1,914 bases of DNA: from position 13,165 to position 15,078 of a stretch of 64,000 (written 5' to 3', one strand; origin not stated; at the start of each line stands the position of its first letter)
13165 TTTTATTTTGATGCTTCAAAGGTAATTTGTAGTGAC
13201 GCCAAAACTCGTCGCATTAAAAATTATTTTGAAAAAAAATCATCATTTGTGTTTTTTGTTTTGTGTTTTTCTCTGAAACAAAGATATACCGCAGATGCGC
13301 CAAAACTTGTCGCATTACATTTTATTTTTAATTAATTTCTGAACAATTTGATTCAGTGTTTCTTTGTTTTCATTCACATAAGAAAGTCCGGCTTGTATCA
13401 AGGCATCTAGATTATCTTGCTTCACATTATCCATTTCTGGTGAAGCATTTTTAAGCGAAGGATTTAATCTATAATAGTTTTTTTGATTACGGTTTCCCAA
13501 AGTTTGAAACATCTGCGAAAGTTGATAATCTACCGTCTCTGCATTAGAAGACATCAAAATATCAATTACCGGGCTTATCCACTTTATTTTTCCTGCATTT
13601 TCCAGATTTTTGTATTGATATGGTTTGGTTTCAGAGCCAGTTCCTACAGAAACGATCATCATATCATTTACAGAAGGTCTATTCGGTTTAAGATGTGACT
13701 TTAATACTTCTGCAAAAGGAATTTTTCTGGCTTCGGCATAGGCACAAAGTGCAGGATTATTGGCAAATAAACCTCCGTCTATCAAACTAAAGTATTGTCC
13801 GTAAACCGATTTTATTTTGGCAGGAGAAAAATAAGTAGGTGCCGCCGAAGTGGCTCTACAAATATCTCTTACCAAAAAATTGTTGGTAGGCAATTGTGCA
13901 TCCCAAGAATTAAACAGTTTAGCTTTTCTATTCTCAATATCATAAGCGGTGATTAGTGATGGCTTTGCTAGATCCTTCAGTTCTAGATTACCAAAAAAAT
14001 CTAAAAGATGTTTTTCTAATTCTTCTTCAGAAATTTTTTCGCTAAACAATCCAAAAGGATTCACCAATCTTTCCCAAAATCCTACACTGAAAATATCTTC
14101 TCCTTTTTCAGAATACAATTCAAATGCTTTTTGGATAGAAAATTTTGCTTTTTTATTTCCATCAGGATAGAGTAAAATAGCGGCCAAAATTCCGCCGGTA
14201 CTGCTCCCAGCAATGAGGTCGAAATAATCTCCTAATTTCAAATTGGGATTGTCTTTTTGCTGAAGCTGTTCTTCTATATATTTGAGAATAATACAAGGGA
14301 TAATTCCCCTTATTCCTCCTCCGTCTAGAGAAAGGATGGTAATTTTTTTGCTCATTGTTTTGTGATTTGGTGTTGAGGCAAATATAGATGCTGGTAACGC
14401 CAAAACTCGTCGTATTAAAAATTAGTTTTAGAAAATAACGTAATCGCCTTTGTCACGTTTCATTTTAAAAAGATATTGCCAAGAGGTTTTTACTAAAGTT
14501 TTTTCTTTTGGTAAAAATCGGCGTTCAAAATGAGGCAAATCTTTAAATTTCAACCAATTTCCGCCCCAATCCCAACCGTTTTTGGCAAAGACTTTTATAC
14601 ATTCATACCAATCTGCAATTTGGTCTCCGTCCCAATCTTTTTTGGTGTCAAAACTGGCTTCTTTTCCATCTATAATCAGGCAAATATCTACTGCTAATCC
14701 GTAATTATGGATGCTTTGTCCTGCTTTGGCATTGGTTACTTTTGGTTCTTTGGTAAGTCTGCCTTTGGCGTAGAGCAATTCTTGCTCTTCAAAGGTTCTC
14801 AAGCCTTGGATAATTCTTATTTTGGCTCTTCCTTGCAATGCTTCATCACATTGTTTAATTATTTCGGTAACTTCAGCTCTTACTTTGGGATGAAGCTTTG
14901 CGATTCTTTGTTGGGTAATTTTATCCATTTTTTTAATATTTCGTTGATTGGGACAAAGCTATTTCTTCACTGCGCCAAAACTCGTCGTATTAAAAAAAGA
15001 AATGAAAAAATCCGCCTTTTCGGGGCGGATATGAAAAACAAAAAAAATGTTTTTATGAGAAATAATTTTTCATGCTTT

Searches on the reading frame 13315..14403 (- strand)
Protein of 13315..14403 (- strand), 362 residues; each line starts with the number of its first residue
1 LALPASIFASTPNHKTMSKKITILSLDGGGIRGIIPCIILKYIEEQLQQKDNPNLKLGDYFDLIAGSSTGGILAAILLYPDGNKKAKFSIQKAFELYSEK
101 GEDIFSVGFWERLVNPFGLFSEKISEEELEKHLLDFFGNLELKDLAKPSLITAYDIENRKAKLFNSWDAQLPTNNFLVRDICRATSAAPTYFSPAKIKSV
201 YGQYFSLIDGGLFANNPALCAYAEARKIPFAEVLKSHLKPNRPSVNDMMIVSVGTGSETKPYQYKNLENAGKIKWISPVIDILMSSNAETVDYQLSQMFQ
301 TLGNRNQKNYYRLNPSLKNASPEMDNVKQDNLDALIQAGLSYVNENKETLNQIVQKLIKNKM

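Call 6: search_protein_families(library=pfam, max_evalue=0.01, proteins=[window:13315-14403:-])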
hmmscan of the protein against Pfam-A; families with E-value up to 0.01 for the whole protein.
window:13315-14403:- (362 aa): 1 family
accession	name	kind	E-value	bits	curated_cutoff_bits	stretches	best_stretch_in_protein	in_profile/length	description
PF01734.28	Patatin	-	7.5e-27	95.2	27.7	1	24-219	1-188/191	Patatin-like phospholipase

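Call 7: search_protein_families(library=phrogs, max_evalue=0.01, proteins=[window:13315-14403:-])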
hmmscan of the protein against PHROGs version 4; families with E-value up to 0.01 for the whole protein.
window:13315-14403:- (362 aa): 1 family
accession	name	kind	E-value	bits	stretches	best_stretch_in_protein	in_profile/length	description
phrog_25573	-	unknown function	8.5e-62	210.1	1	22-357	4-304/307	-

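Call 17: search_protein_families(library=ncbifam, max_evalue=0.1, proteins=[window:13315-14403:-])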
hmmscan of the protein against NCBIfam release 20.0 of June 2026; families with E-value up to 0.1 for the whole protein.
window:13315-14403:- (362 aa): 2 families
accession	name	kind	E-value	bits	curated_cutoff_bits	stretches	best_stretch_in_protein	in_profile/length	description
NF041079.1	CBASS_lipase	equivalog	8.8e-50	169.7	200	1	22-355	2-306/317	CBASS cGAMP-activated phospholipase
NF053870.1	DS2_1_antiphage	equivalog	2.5e-19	69.8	400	1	23-353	2-298/299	anti-phage phospholipase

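Call 18: search_protein_families(library=padloc, max_evalue=0.01, proteins=[window:13315-14403:-])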
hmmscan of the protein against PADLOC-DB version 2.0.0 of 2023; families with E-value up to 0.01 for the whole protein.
window:13315-14403:- (362 aa): 4 families
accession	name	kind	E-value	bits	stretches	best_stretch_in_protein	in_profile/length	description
PDLC00758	Effector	-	1.6e-66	222.9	1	18-354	3-319/331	Phospholipase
PDLC00757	Effector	-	2.3e-55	186.2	1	15-354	4-313/331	Phospholipase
PDLC00756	Effector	-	4.8e-23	79.8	1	87-318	6-217/280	Phospholipase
PDLC00755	Effector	-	1.6e-20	71.5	1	15-353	5-309/311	Phospholipase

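Call 66: search_dna_similar(query=window:13318-14355:-, collection=phages, mode=protein, max_evalue=1e-10, max_rows=15)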
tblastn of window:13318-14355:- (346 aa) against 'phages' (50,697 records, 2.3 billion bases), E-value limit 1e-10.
Records with a match: 8; places in all: 8; records where one place covers at least 80% of the query: 7.
Best place of each record, by identity: <60% 8.
By first word of the organism name: Wolbachia 6; uncultured 2.
By host as written in the record: - 2; Allonemobius socius 1; Wolbachia sp. wMel_KL 1; Wolbachia sp. wRi_AMD 1; Wolbachia endosymbiont of Simulium squamosum 1; wVitA Wolbachia of Nasonia vitripennis 1; Wolbachia endosymbiont wVitA of Nasonia vitripennis 1.
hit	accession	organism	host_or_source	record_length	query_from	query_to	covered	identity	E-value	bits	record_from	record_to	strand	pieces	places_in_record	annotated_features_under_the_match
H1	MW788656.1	Wolbachia phage WO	Allonemobius socius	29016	7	341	97%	37.2%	7e-43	164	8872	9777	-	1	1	patatin family protein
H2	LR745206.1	uncultured phage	metagenomic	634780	1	344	99%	35.3%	3e-42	162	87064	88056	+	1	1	record has no annotation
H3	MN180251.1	Wolbachia phage WO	Wolbachia sp. wMel_KL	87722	7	341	97%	36.1%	3e-42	162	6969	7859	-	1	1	patatin family protein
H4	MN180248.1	Wolbachia phage WO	Wolbachia sp. wRi_AMD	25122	45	340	86%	34.8%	6e-46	173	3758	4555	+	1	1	patatin family protein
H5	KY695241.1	Wolbachia phage sr1WOdamA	Wolbachia endosymbiont of Simulium ...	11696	45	335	84%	34.7%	3e-44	168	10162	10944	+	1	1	none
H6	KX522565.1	Wolbachia phage WO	wVitA Wolbachia of Nasonia vitripennis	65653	41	342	87%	32.5%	5e-43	164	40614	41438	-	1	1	patatin-like phospholipase family protein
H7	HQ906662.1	Wolbachia endosymbiont wVitA of Nasonia vitripennis phage ...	Wolbachia endosymbiont wVitA of Nasonia ...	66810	41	342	87%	32.5%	5e-43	164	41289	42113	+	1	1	patatin-family protein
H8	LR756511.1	uncultured phage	metagenomic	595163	89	313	65%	28.9%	2e-14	81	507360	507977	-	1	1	record has no annotation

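Call 85: search_solved_structures(query=window:13318-14355:-, max_evalue=0.00001)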
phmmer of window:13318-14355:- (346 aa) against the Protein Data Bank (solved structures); distinct sequences matched with E-value up to 0.00001: 9.
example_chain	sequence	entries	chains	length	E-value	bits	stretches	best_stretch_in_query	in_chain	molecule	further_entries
1oxw_A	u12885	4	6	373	1.5e-38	136.1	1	3-328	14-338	Patatin | Patatin-17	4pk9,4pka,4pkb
8zr9_A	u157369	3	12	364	2.6e-26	95.9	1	4-329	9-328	CGAMP-activated phospholipase CapV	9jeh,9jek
9kej_A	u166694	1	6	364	6.6e-26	94.5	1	4-329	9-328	CGAMP-activated phospholipase CapV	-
9wn0_A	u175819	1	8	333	4.5e-21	78.7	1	3-307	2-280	Patatin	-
9wn1_A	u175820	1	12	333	4.6e-21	78.6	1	3-307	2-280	Patatin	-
9kh6_A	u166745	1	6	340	4.8e-21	78.6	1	3-307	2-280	Patatin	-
9kh7_A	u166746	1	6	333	4.5e-20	75.4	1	3-307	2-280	CBASS cGAMP-activated phospholipase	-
6aun_A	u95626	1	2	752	1.4e-11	47.5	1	7-243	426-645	PLA2G6, iPLA2beta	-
9iom_A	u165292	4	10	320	1.5e-08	37.5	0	6-62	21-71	cUMP-AMP-activated phospholipase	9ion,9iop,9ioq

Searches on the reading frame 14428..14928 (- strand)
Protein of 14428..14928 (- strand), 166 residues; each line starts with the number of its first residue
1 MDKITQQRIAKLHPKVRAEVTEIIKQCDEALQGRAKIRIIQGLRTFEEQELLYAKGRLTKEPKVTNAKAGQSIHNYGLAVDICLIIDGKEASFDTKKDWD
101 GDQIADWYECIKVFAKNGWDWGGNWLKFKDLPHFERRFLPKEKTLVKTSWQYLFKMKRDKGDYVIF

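Call 6: search_protein_families(library=pfam, max_evalue=0.01, proteins=[window:14428-14928:-])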
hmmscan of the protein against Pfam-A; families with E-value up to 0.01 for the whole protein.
window:14428-14928:- (166 aa): 2 families
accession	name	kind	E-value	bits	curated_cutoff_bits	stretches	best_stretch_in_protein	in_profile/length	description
PF13539.11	Peptidase_M15_4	-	2.9e-16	60.3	25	1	66-135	2-69/70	D-alanyl-D-alanine carboxypeptidase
PF02557.22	VanY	-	1.2e-08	35.3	25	1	11-85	3-77/132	D-alanyl-D-alanine carboxypeptidase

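Call 7: search_protein_families(library=phrogs, max_evalue=0.01, proteins=[window:14428-14928:-])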
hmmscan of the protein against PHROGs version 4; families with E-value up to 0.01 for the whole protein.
window:14428-14928:- (166 aa): 6 families
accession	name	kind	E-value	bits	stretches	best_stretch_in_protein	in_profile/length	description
phrog_2649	-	lysis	7.9e-27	95.7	1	7-146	8-137/261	endolysin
phrog_15351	-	lysis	3.4e-25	89.9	1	9-136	17-136/289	endolysin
phrog_6523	-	lysis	2.4e-23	84.2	1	7-136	12-129/255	endolysin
phrog_465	-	lysis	2.9e-22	80.3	1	3-135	47-164/292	endolysin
phrog_5115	-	moron, auxiliary metabolic gene and host takeover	1.9e-19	71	1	9-136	13-121/283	ferredoxin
phrog_1768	-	lysis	0.0001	21.1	1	37-139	951-1041/1577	endolysin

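Call 18: search_protein_families(library=padloc, max_evalue=0.01, proteins=[window:14428-14928:-])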
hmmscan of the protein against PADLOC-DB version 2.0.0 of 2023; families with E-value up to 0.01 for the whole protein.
window:14428-14928:- (166 aa): 0 families

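Call 87: search_solved_structures(query=window:14431-14928:-, max_evalue=0.001)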
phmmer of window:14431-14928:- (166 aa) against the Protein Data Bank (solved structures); distinct sequences matched with E-value up to 0.001: 3.
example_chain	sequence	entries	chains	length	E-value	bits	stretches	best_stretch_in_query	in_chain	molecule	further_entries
2vo9_A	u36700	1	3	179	1.3e-20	77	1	36-136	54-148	L-ALANYL-D-GLUTAMATE PEPTIDASE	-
6akv_A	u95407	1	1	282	1.5e-19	73.5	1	36-136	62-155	LysB4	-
8q2g_A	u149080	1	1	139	0.00063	22.6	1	35-135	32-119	Peptidoglycan L-alanyl-D-glutamate endopeptidase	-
